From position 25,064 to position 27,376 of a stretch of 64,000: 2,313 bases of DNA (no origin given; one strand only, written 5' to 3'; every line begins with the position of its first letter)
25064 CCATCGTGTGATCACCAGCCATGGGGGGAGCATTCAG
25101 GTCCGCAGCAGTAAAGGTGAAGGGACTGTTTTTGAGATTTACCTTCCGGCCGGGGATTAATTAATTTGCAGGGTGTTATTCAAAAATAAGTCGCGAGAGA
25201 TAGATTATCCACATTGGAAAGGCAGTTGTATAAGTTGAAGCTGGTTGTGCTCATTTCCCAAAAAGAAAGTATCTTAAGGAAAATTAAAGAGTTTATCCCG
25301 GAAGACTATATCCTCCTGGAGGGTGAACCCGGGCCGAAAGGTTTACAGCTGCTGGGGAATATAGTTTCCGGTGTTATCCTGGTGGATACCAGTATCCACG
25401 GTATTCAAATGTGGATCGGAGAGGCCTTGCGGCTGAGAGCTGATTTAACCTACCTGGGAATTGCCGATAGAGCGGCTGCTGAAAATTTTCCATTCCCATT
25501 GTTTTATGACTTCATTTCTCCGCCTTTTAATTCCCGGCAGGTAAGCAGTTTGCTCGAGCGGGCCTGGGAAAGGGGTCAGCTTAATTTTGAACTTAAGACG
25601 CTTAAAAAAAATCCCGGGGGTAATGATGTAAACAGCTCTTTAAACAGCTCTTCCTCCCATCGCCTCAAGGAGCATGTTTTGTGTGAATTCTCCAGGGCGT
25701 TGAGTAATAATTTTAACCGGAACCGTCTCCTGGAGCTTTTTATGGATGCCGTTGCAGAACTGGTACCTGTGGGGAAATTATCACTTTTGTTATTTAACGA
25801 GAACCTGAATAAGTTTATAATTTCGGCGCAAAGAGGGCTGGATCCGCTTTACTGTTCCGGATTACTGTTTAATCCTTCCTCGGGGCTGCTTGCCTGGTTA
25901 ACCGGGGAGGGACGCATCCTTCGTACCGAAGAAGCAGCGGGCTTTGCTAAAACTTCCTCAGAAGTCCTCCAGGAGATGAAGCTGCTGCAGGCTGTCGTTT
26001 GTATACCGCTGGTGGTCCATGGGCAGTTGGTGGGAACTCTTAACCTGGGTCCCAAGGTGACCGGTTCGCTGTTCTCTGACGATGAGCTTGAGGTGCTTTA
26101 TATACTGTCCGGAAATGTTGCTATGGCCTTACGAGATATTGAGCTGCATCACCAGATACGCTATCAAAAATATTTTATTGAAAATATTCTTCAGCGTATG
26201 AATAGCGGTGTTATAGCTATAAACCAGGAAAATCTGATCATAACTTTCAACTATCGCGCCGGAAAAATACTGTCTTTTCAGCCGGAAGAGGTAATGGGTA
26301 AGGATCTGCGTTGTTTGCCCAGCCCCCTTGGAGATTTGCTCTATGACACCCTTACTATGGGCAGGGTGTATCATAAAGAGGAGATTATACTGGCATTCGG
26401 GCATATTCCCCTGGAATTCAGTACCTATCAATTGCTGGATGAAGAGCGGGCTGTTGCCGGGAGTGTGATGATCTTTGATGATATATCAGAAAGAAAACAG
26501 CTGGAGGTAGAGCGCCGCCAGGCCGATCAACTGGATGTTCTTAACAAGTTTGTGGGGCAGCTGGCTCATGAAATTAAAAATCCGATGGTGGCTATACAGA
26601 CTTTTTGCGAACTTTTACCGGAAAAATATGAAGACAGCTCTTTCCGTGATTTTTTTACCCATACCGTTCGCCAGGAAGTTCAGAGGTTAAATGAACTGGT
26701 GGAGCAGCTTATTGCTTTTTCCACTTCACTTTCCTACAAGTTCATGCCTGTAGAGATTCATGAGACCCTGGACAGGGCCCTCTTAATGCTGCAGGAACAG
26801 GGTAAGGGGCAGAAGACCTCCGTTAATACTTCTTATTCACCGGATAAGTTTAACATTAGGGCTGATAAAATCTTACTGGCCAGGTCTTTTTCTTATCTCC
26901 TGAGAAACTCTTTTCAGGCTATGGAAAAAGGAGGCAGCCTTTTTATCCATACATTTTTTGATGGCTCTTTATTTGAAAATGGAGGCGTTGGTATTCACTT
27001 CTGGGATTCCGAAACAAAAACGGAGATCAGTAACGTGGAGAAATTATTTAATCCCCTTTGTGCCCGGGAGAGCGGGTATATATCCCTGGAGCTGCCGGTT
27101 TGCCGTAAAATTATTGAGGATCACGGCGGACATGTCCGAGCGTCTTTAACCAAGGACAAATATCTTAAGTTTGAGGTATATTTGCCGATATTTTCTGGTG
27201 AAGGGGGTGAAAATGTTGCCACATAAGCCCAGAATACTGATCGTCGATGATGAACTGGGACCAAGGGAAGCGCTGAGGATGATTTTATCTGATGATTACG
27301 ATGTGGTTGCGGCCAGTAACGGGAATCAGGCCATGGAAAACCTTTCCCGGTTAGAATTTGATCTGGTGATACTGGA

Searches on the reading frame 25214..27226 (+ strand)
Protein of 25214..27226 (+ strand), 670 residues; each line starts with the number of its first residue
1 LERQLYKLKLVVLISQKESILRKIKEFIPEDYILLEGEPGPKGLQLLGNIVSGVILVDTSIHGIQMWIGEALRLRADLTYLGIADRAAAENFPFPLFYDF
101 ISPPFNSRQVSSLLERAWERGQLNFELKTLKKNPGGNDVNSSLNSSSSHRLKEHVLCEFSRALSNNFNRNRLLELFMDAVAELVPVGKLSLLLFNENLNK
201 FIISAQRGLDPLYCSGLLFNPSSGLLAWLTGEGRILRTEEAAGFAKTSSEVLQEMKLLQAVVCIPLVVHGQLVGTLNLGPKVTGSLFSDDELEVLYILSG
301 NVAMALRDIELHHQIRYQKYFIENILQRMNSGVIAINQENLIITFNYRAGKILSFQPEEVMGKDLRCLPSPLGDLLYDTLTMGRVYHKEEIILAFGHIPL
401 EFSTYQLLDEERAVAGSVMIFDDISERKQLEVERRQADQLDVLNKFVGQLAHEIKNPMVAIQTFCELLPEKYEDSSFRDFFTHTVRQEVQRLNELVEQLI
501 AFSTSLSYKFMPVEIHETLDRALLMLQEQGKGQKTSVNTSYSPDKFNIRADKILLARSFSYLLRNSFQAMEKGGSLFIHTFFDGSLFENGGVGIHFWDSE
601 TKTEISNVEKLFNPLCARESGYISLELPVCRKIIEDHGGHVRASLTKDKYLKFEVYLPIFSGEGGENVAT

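Call 4: search_protein_families(library=pfam, proteins=[window:25214-27226:+], max_evalue=0.01)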
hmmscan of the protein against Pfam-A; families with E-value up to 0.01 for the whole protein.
window:25214-27226:+ (670 aa): 8 families
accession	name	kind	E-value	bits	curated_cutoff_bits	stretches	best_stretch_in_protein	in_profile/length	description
PF00512.31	HisKA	-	3.7e-12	46.5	26.9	1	443-504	2-62/66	His Kinase A (phospho-acceptor) domain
PF01590.32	GAF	-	3.8e-08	34.4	22.4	1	170-306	3-133/133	GAF domain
PF13185.12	GAF_2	-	2.2e-07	31.6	28.6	1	171-306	6-135/136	GAF domain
PF13426.13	PAS_9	-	1.9e-06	28.5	27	1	334-426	5-103/103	PAS domain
PF00989.32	PAS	-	1.6e-05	25.3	22.6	1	321-423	2-112/113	PAS fold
PF02518.31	HATPase_c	-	3.9e-05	24.5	26.4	1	551-658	2-108/111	Histidine kinase-, DNA gyrase B-, and HSP90-like ATPase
PF13492.12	GAF_3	-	0.00011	23.1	27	1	173-306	6-127/129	GAF domain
PF08448.16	PAS_4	-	0.00031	21.4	23.1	0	329-429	4-110/110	PAS fold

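Call 5: search_protein_families(library=padloc, proteins=[window:25214-27226:+], max_evalue=0.01)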
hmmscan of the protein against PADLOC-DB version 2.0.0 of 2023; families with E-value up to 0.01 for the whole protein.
window:25214-27226:+ (670 aa): 0 families
